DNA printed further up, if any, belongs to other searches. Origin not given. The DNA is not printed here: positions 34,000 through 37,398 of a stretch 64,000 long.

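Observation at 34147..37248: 1033-aa fusion of an LCAT-like lipase, a macro-like domain and a CHAT protease, translationally coupled to a secreted esterase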

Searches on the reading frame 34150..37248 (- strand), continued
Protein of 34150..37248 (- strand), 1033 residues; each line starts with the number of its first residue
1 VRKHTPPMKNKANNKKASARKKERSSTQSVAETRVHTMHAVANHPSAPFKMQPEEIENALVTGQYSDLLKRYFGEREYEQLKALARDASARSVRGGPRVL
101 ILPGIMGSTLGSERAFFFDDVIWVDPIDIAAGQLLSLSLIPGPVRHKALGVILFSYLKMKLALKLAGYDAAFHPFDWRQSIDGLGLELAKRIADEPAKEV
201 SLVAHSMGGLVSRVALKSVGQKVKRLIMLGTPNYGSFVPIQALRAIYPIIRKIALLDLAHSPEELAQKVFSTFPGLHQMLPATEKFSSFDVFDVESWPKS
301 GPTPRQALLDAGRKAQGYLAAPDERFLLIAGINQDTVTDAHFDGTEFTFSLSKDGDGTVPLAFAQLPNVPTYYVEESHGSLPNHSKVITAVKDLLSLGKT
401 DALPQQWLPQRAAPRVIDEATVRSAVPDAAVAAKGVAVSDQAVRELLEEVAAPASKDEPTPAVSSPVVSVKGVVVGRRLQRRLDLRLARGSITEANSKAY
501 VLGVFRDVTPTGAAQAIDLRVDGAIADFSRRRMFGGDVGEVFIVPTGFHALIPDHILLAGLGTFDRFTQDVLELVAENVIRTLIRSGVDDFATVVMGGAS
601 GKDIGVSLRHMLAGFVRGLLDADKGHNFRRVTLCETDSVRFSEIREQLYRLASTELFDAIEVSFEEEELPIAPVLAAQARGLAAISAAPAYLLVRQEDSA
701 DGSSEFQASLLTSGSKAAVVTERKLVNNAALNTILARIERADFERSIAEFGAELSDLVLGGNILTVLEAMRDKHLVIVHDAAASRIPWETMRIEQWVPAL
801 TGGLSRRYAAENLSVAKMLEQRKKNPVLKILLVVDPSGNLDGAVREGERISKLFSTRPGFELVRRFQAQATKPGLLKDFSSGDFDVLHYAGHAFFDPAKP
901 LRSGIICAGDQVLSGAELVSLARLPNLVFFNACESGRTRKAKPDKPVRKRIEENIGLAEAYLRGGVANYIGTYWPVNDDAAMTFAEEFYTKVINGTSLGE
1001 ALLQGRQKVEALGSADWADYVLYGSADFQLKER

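Call 11: find_homologous_proteins(query=window:34150-37248:-, max_evalue=0.00001)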
Query window:34150-37248:- (1033 aa): 1270 proteins with E <= 0.00001 among 8000 candidates; the best 120 are listed.
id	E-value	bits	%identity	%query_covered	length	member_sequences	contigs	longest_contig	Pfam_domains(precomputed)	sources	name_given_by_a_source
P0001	0.0e+0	2270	100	99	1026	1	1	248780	PF02450.22,PF02789.24,PF12770.13,PF07819.20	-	-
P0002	0.0e+0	1905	83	99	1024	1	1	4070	PF12697.14,PF02450.22,PF02789.24,PF12770.13,PF07819.20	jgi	jgi:pimeloyl-ACP methyl ester carboxylesterase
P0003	0.0e+0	1725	75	98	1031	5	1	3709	PF02450.22,PF02789.24,PF12770.13,PF07819.20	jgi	jgi:pimeloyl-ACP methyl ester carboxylesterase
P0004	0.0e+0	1695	74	97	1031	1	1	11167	PF02789.24,PF12770.13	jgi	-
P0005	0.0e+0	1691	74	99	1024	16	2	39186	PF02450.22,PF02789.24,PF12770.13,PF07819.20,PF01364.25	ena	-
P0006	0.0e+0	1599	77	90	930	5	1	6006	PF12697.14,PF02450.22,PF02789.24,PF12770.13,PF07819.20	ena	-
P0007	0.0e+0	1588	71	98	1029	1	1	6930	PF02450.22,PF02789.24,PF12770.13,PF07819.20,PF01364.25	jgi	jgi:pimeloyl-ACP methyl ester carboxylesterase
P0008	0.0e+0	1349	60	96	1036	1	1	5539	PF02450.22,PF02789.24,PF00561.27,PF12770.13,PF07819.20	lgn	-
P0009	0.0e+0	1330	59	99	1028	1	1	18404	PF02789.24,PF12770.13,PF07819.20,PF24096.3,PF01364.25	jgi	jgi:pimeloyl-ACP methyl ester carboxylesterase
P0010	0.0e+0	1328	59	97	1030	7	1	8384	PF02450.22,PF02789.24,PF00561.27,PF12770.13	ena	-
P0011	0.0e+0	1291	59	96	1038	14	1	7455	PF02450.22,PF02789.24,PF12770.13,PF07819.20,PF24096.3,PF01364.25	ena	-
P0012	0.0e+0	1285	59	96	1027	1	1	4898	PF02450.22,PF02789.24,PF12770.13,PF07819.20,PF24096.3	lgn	-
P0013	0.0e+0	1285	57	99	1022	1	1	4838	PF12697.14,PF02450.22,PF02789.24,PF12770.13,PF07819.20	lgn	-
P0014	0.0e+0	1283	58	99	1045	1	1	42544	PF02450.22,PF02789.24,PF00561.27,PF12770.13,PF07819.20,PF01364.25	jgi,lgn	jgi:pimeloyl-ACP methyl ester carboxylesterase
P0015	0.0e+0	1271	58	96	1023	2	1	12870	PF12697.14,PF02450.22,PF02789.24,PF12770.13,PF07819.20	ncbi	-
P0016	0.0e+0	1215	56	96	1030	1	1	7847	PF05057.21,PF12697.14,PF02450.22,PF02789.24,PF12770.13,PF07819.20,PF01364.25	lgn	-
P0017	0.0e+0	1135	52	97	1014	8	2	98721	PF12697.14,PF02450.22,PF02789.24,PF00561.27,PF12770.13,PF07819.20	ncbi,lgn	-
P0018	0.0e+0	1120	52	98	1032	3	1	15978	PF02089.22,PF02450.22,PF02789.24,PF00561.27,PF12770.13,PF07819.20,PF24096.3,PF12146.16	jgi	jgi:hypothetical protein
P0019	0.0e+0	1119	53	96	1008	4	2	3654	PF02450.22,PF02789.24,PF00561.27,PF12770.13,PF07819.20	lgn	-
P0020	0.0e+0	1118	52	98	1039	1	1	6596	PF02089.22,PF02450.22,PF02789.24,PF00561.27,PF12770.13,PF07819.20,PF24096.3,PF01364.25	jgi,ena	-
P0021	0.0e+0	1114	53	96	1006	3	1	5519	PF02450.22,PF02789.24,PF12770.13,PF07819.20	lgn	-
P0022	0.0e+0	1106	51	98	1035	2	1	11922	PF12697.14,PF02450.22,PF02789.24,PF12770.13,PF07819.20,PF12146.16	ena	-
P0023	0.0e+0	1103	52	95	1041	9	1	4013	PF02450.22,PF00561.27,PF12770.13,PF07819.20,PF24096.3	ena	-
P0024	0.0e+0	1099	52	99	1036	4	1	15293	PF02089.22,PF12697.14,PF02450.22,PF02789.24,PF00561.27,PF12770.13,PF07819.20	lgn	-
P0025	0.0e+0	1098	51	95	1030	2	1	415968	PF12697.14,PF02450.22,PF02789.24,PF00561.27,PF12770.13,PF07819.20,PF24096.3,PF12146.16,PF01364.25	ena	-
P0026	0.0e+0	1097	53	95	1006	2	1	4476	PF02450.22,PF02789.24,PF12770.13,PF07819.20,PF01364.25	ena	-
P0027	0.0e+0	1095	51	96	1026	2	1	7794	PF12697.14,PF02450.22,PF02789.24,PF00561.27,PF12770.13,PF07819.20,PF12146.16,PF01364.25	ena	-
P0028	0.0e+0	1095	51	98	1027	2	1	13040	PF12697.14,PF02450.22,PF02789.24,PF12770.13,PF07819.20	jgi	jgi:CHAT domain-containing protein/pimeloyl-ACP methyl ester carboxylesterase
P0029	0.0e+0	1094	51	95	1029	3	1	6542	PF12697.14,PF02450.22,PF02789.24,PF00561.27,PF12770.13,PF07819.20,PF12146.16,PF01364.25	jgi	jgi:pimeloyl-ACP methyl ester carboxylesterase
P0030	0.0e+0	1094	50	100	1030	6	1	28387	PF12697.14,PF02450.22,PF02789.24,PF12770.13,PF07819.20,PF12146.16,PF01364.25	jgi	jgi:CHAT domain-containing protein/pimeloyl-ACP methyl ester carboxylesterase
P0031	0.0e+0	1092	51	99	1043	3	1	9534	PF02450.22,PF02789.24,PF12770.13,PF24096.3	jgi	jgi:pimeloyl-ACP methyl ester carboxylesterase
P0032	0.0e+0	1092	52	95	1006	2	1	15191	PF02450.22,PF02789.24,PF12770.13,PF07819.20,PF24096.3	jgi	jgi:pimeloyl-ACP methyl ester carboxylesterase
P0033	0.0e+0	1091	50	99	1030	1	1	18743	PF12697.14,PF02450.22,PF02789.24,PF12770.13,PF07819.20,PF24096.3,PF12146.16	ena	-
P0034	0.0e+0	1091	52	95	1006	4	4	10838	PF02450.22,PF02789.24,PF12770.13,PF07819.20,PF24096.3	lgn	-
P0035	0.0e+0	1091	52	98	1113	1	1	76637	PF02450.22,PF02789.24,PF12770.13,PF07819.20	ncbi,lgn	-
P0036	0.0e+0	1089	51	100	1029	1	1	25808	PF02450.22,PF02789.24,PF12770.13,PF07819.20,PF24096.3,PF01364.25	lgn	-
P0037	0.0e+0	1087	49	100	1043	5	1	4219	PF02450.22,PF02789.24,PF12770.13,PF07819.20,PF24096.3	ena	-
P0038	0.0e+0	1087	53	95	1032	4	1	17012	PF02450.22,PF02789.24,PF12770.13,PF07819.20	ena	-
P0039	0.0e+0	1086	53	95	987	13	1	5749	PF02089.22,PF02450.22,PF02789.24,PF12770.13,PF07819.20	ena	-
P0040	0.0e+0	1086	50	99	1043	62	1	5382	PF02450.22,PF02789.24,PF12770.13,PF07819.20,PF24096.3,PF01364.25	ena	-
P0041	0.0e+0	1085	51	95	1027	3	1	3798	PF02450.22,PF02789.24,PF00561.27,PF12770.13,PF07819.20,PF01364.25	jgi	jgi:pimeloyl-ACP methyl ester carboxylesterase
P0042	0.0e+0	1083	52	95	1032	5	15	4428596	PF02450.22,PF02789.24,PF12770.13,PF07819.20,PF24096.3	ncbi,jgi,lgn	jgi:pimeloyl-ACP methyl ester carboxylesterase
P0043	0.0e+0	1081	52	95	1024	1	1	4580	PF02450.22,PF02789.24,PF12770.13,PF07819.20,PF24096.3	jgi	jgi:pimeloyl-ACP methyl ester carboxylesterase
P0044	0.0e+0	1081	51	95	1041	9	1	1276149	PF02450.22,PF02789.24,PF12770.13,PF07819.20,PF24096.3,PF01364.25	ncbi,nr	ncbi:MAG: CHAT domain-containing protein [Nitrospira sp.]|nr:CHAT domain-containing protein [Nitrosp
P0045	0.0e+0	1081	51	98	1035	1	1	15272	PF02450.22,PF02789.24,PF12770.13,PF07819.20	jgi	jgi:pimeloyl-ACP methyl ester carboxylesterase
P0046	0.0e+0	1080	51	95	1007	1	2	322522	PF05057.21,PF02450.22,PF02789.24,PF00561.27,PF12770.13,PF07819.20,PF24096.3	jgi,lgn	jgi:pimeloyl-ACP methyl ester carboxylesterase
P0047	0.0e+0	1079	50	95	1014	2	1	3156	PF12697.14,PF02450.22,PF02789.24,PF12770.13,PF07819.20,PF24096.3,PF12146.16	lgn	-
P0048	0.0e+0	1077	50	96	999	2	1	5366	PF02450.22,PF02789.24,PF12770.13,PF07819.20,PF24096.3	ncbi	-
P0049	0.0e+0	1076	50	98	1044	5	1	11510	PF02450.22,PF02789.24,PF12770.13,PF07819.20,PF24096.3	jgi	-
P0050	0.0e+0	1075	51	95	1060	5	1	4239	PF02450.22,PF02789.24,PF12770.13,PF07819.20,PF24096.3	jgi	jgi:pimeloyl-ACP methyl ester carboxylesterase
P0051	0.0e+0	1075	50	99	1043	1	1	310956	PF02450.22,PF02789.24,PF12770.13,PF07819.20,PF24096.3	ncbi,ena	-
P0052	0.0e+0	1075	50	98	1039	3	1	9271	PF12697.14,PF02450.22,PF02789.24,PF12770.13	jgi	jgi:CHAT domain-containing protein/pimeloyl-ACP methyl ester carboxylesterase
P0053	0.0e+0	1074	51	98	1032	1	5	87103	PF02450.22,PF02789.24,PF12770.13,PF07819.20,PF24096.3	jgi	jgi:pimeloyl-ACP methyl ester carboxylesterase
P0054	0.0e+0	1074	51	95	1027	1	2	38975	PF02450.22,PF12770.13,PF07819.20,PF24096.3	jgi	jgi:pimeloyl-ACP methyl ester carboxylesterase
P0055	0.0e+0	1073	50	95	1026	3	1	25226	PF02450.22,PF02789.24,PF12770.13,PF07819.20,PF24096.3,PF12146.16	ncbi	ncbi:MAG: CHAT domain-containing protein [Candidatus Binatia bacterium]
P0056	0.0e+0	1072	51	95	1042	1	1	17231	PF12697.14,PF02450.22,PF02789.24,PF00561.27,PF12770.13,PF07819.20,PF24096.3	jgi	jgi:pimeloyl-ACP methyl ester carboxylesterase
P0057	0.0e+0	1071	51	95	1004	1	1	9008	PF02089.22,PF02450.22,PF02789.24,PF12770.13,PF07819.20,PF24096.3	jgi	jgi:pimeloyl-ACP methyl ester carboxylesterase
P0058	0.0e+0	1070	49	99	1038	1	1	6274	PF12697.14,PF02789.24,PF12770.13,PF07819.20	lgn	-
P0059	0.0e+0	1070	50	98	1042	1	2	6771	PF02450.22,PF02789.24,PF12770.13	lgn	-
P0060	0.0e+0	1070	52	96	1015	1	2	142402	PF02450.22,PF02789.24,PF12770.13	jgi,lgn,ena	-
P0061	0.0e+0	1070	49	99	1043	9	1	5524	PF05057.21,PF02450.22,PF02789.24,PF12770.13,PF07819.20,PF24096.3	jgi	jgi:pimeloyl-ACP methyl ester carboxylesterase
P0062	0.0e+0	1070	50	99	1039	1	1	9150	PF12697.14,PF02450.22,PF02789.24,PF12770.13,PF07819.20,PF24096.3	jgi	jgi:pimeloyl-ACP methyl ester carboxylesterase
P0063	0.0e+0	1069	51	95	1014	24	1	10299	PF02450.22,PF02789.24,PF12770.13,PF07819.20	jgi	jgi:pimeloyl-ACP methyl ester carboxylesterase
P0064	0.0e+0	1068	51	95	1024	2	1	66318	PF02089.22,PF02450.22,PF02789.24,PF12770.13,PF07819.20,PF24096.3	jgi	jgi:pimeloyl-ACP methyl ester carboxylesterase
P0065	0.0e+0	1067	51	95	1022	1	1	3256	PF02450.22,PF02789.24,PF12770.13,PF07819.20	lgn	-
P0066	0.0e+0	1066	51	95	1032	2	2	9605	PF12697.14,PF02450.22,PF02789.24,PF12770.13,PF07819.20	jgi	jgi:pimeloyl-ACP methyl ester carboxylesterase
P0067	0.0e+0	1066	50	95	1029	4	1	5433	PF12697.14,PF02450.22,PF02789.24,PF12770.13,PF07819.20,PF24096.3,PF12146.16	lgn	-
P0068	0.0e+0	1066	51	95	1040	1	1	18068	PF02450.22,PF02789.24,PF12770.13,PF07819.20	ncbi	-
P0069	0.0e+0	1065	51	96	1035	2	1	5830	PF12697.14,PF02789.24,PF12770.13,PF07819.20,PF24096.3,PF01364.25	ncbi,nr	ncbi:MAG: CHAT domain-containing protein [Verrucomicrobia bacterium]|nr:CHAT domain-containing prote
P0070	0.0e+0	1064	51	96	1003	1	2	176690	PF02450.22,PF02789.24,PF00561.27,PF12770.13,PF24096.3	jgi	jgi:pimeloyl-ACP methyl ester carboxylesterase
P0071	0.0e+0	1063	49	99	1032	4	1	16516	PF05057.21,PF02450.22,PF02789.24,PF00561.27,PF12770.13,PF07819.20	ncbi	-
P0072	0.0e+0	1063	49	99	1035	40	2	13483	PF02450.22,PF02789.24,PF12770.13,PF07819.20,PF24096.3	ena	-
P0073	0.0e+0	1062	51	95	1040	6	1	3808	PF02450.22,PF02789.24,PF12770.13,PF07819.20,PF24096.3,PF01364.25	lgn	-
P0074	0.0e+0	1062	52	95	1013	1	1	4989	PF03568.24,PF02450.22,PF02789.24,PF12770.13,PF07819.20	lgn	-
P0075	0.0e+0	1061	50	96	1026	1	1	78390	PF02450.22,PF02789.24,PF12770.13,PF07819.20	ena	-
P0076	0.0e+0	1061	51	95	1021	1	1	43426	PF02450.22,PF02789.24,PF12770.13,PF07819.20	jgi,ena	-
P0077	0.0e+0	1060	50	95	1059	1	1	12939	PF02450.22,PF02789.24,PF12770.13,PF07819.20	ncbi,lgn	ncbi:MAG: CHAT domain-containing protein [Nitrospirales bacterium]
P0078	0.0e+0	1060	51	95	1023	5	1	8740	PF05057.21,PF02450.22,PF02789.24,PF12770.13,PF07819.20,PF24096.3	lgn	-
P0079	0.0e+0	1060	50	95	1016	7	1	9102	PF02089.22,PF12697.14,PF02450.22,PF02789.24,PF00561.27,PF12770.13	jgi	jgi:pimeloyl-ACP methyl ester carboxylesterase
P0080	0.0e+0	1056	50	95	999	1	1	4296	PF02789.24,PF00561.27,PF12770.13,PF07819.20,PF24096.3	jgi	jgi:pimeloyl-ACP methyl ester carboxylesterase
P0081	0.0e+0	1056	50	95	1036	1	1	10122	PF12697.14,PF02450.22,PF02789.24,PF12770.13,PF07819.20,PF24096.3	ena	-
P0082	0.0e+0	1055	51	95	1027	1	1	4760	PF02450.22,PF02789.24,PF12770.13,PF07819.20,PF24096.3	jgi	-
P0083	0.0e+0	1054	50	95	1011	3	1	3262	PF02450.22,PF02789.24,PF00561.27,PF12770.13,PF07819.20,PF24096.3,PF01364.25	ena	-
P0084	0.0e+0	1054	51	95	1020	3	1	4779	PF02450.22,PF02789.24,PF00975.27,PF12770.13,PF24096.3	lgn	-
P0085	0.0e+0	1054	50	95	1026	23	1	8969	PF02450.22,PF02789.24,PF12770.13,PF07819.20,PF24096.3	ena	-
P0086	0.0e+0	1052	50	95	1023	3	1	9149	PF02450.22,PF02789.24,PF12770.13,PF07819.20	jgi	jgi:pimeloyl-ACP methyl ester carboxylesterase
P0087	0.0e+0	1052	50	95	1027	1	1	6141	PF02450.22,PF02789.24,PF12770.13,PF07819.20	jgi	jgi:CHAT domain-containing protein/pimeloyl-ACP methyl ester carboxylesterase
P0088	0.0e+0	1051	49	99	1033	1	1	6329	PF02450.22,PF02789.24,PF12770.13,PF07819.20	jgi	jgi:CHAT domain-containing protein/pimeloyl-ACP methyl ester carboxylesterase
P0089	0.0e+0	1051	50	95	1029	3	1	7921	PF12697.14,PF02450.22,PF02789.24,PF12770.13,PF07819.20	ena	-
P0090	0.0e+0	1050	50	97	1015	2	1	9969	PF05057.21,PF02450.22,PF02789.24,PF12770.13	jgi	jgi:pimeloyl-ACP methyl ester carboxylesterase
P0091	0.0e+0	1049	49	99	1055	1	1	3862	PF05057.21,PF12697.14,PF02450.22,PF02789.24,PF12770.13,PF07819.20,PF24096.3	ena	-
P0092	0.0e+0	1049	51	99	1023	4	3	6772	PF12697.14,PF02450.22,PF02789.24,PF00561.27,PF12770.13,PF07819.20,PF24096.3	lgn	-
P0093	0.0e+0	1049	48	100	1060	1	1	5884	PF02089.22,PF12697.14,PF02450.22,PF02789.24,PF12770.13,PF07819.20,PF24096.3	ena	-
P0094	0.0e+0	1048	50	96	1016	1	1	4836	PF12697.14,PF02450.22,PF02789.24,PF12770.13,PF07819.20,PF24096.3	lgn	-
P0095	0.0e+0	1048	51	96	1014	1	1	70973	PF02450.22,PF02789.24,PF00561.27,PF12770.13,PF07819.20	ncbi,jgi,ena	-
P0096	0.0e+0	1048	50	98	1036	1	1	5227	PF02450.22,PF02789.24,PF12770.13,PF07819.20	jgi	jgi:pimeloyl-ACP methyl ester carboxylesterase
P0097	0.0e+0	1044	49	99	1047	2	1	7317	PF03568.24,PF02789.24,PF12770.13,PF07819.20,PF24096.3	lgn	-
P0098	0.0e+0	1044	49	99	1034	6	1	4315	PF02450.22,PF02789.24,PF12770.13,PF07819.20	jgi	-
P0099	0.0e+0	1043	49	98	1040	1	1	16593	PF02450.22,PF02789.24,PF12770.13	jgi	jgi:pimeloyl-ACP methyl ester carboxylesterase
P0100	0.0e+0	1043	48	99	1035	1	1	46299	PF12697.14,PF02450.22,PF02789.24,PF12770.13,PF07819.20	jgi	jgi:pimeloyl-ACP methyl ester carboxylesterase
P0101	0.0e+0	1043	50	95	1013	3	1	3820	PF12697.14,PF02450.22,PF02789.24,PF12770.13,PF07819.20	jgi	-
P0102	0.0e+0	1042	50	99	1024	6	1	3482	PF02450.22,PF02789.24,PF12770.13,PF07819.20,PF24096.3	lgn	-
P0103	0.0e+0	1042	49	98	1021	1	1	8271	PF12697.14,PF02450.22,PF02789.24,PF12770.13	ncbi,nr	ncbi:MAG: alpha/beta fold hydrolase [Deltaproteobacteria bacterium]|nr:alpha/beta fold hydrolase [De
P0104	0.0e+0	1042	49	99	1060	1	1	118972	PF02450.22,PF02789.24,PF12770.13,PF24096.3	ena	-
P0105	0.0e+0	1041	50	96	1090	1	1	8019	PF02789.24,PF00561.27,PF12770.13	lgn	-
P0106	0.0e+0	1041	49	98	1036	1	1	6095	PF02450.22,PF02789.24,PF12770.13,PF07819.20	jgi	-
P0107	0.0e+0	1041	51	94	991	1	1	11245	PF02450.22,PF02789.24,PF00561.27,PF12770.13,PF07819.20,PF24096.3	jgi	-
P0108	0.0e+0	1040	49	98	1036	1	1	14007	PF12697.14,PF02450.22,PF02789.24,PF12770.13,PF07819.20,PF12146.16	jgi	jgi:pimeloyl-ACP methyl ester carboxylesterase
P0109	0.0e+0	1040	50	98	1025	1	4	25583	PF02089.22,PF12697.14,PF02450.22,PF02789.24,PF00561.27,PF12770.13,PF07819.20,PF24096.3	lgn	-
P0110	0.0e+0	1040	50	96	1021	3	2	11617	PF05057.21,PF02450.22,PF02789.24,PF00561.27,PF12770.13,PF07819.20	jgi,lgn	jgi:pimeloyl-ACP methyl ester carboxylesterase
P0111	0.0e+0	1040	49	98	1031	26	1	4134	PF12697.14,PF02450.22,PF02789.24,PF12770.13,PF07819.20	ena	-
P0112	0.0e+0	1039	50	96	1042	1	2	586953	PF02450.22,PF02789.24,PF12770.13,PF07819.20,PF24096.3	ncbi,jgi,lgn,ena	-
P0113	0.0e+0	1039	49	98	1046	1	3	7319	PF02450.22,PF02789.24,PF12770.13,PF07819.20,PF24096.3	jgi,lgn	jgi:pimeloyl-ACP methyl ester carboxylesterase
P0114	0.0e+0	1039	49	95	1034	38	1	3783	PF12697.14,PF02450.22,PF02789.24,PF12770.13,PF07819.20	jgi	-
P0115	0.0e+0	1039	50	96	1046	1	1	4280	PF12697.14,PF02450.22,PF02789.24,PF12770.13,PF07819.20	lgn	-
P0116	0.0e+0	1039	50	100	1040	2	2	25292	PF02789.24,PF12770.13,PF24096.3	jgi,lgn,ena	-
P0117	0.0e+0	1038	48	98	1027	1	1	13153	PF02450.22,PF02789.24,PF12770.13,PF07819.20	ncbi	ncbi:MAG TPA: CHAT domain-containing protein [Myxococcales bacterium]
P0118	0.0e+0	1037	49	95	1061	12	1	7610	PF02089.22,PF02450.22,PF02789.24,PF00561.27,PF12770.13,PF07819.20,PF24096.3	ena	-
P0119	0.0e+0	1037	49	99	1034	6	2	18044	PF02450.22,PF02789.24,PF12770.13,PF07819.20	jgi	jgi:pimeloyl-ACP methyl ester carboxylesterase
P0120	0.0e+0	1037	48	99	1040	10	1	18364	PF05057.21,PF12697.14,PF02450.22,PF02789.24,PF12770.13,PF07819.20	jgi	-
